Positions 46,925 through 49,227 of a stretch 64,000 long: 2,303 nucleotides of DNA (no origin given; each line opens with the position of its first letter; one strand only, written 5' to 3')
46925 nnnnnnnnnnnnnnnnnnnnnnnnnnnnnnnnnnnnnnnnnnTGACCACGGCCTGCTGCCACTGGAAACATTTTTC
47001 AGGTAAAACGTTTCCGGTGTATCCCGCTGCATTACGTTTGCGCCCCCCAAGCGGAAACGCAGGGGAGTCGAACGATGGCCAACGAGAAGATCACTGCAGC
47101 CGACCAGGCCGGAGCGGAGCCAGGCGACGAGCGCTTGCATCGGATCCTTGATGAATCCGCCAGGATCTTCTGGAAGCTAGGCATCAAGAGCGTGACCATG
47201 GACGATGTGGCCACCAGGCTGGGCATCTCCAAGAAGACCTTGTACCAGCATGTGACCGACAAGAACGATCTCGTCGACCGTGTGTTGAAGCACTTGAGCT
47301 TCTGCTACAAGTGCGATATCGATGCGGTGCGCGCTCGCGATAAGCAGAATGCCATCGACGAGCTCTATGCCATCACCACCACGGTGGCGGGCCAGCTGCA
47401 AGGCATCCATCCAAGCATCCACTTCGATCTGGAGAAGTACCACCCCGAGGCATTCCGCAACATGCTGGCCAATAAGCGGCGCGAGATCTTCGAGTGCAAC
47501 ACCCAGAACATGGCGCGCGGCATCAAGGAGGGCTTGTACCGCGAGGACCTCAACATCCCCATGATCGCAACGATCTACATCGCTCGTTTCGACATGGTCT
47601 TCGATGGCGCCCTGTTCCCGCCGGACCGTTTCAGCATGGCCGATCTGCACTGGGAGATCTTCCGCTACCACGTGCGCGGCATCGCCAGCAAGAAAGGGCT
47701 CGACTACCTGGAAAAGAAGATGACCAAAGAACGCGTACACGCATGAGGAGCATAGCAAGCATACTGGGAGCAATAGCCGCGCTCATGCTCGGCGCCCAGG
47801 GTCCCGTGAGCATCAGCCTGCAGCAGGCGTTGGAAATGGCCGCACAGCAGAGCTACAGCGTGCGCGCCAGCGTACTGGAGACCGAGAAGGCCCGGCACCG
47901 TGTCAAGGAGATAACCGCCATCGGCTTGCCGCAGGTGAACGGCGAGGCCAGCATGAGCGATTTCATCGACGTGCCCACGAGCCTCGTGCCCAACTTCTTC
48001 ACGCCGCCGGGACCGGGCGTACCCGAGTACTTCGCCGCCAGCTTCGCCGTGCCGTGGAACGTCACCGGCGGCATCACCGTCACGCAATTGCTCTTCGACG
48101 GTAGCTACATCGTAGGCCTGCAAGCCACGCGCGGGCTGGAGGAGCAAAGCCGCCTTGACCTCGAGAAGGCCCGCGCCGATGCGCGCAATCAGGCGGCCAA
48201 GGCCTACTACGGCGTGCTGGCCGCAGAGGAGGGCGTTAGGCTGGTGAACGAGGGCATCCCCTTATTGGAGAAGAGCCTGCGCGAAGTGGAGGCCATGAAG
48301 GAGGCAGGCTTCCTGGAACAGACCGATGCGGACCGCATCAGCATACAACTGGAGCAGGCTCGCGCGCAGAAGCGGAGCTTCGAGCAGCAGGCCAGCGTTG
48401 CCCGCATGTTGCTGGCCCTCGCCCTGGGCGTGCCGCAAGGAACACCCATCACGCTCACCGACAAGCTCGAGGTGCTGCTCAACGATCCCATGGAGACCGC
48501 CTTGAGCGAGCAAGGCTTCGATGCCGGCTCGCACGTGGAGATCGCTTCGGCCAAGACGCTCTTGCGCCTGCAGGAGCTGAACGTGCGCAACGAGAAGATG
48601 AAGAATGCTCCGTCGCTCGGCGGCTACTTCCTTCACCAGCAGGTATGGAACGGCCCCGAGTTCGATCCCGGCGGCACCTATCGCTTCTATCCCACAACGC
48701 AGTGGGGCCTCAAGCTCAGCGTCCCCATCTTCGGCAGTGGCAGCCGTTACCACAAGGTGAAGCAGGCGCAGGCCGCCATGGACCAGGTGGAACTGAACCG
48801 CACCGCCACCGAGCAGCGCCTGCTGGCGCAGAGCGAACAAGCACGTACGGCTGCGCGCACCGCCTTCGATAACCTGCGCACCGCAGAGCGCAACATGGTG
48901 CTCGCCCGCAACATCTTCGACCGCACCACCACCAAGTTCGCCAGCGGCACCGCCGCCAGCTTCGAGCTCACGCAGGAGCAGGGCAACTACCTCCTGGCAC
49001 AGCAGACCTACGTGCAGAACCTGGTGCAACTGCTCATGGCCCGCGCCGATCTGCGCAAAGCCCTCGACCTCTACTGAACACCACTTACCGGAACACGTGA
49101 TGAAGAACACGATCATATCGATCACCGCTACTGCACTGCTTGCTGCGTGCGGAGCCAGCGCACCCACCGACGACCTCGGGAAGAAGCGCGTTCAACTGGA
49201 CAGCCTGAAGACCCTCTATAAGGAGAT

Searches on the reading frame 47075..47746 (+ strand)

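Call 25: search_protein_families(library=pfam, proteins=[window:47075-47746:+], max_evalue=0.001)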
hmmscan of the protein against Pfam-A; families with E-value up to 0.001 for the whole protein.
window:47075-47746:+ (223 aa): 1 family
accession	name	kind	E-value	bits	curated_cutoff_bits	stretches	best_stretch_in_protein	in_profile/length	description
PF00440.29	TetR_N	-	5e-10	39.5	24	1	24-70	1-47/47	Bacterial regulatory proteins, tetR family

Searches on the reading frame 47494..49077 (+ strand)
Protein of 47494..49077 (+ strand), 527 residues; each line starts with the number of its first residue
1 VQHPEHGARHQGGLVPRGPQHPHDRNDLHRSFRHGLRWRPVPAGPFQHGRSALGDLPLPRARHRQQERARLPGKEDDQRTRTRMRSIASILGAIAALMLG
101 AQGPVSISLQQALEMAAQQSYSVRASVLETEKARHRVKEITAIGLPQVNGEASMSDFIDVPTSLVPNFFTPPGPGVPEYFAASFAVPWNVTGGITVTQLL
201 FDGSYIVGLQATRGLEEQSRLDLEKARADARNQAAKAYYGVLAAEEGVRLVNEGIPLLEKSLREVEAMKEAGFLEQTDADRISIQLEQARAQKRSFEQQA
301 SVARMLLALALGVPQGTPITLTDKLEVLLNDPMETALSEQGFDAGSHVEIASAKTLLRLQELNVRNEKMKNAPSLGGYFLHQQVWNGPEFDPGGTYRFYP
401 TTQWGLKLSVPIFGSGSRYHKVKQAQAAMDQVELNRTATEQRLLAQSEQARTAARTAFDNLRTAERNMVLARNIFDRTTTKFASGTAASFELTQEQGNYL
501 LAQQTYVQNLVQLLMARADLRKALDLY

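Call 25: search_protein_families(library=pfam, proteins=[window:47494-49077:+], max_evalue=0.001)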
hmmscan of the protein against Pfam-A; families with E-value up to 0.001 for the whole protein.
window:47494-49077:+ (527 aa): 1 family
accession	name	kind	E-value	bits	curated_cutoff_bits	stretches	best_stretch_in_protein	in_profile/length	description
PF02321.23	OEP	-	3.4e-50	170.9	22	2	109-312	1-187/187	Outer membrane efflux protein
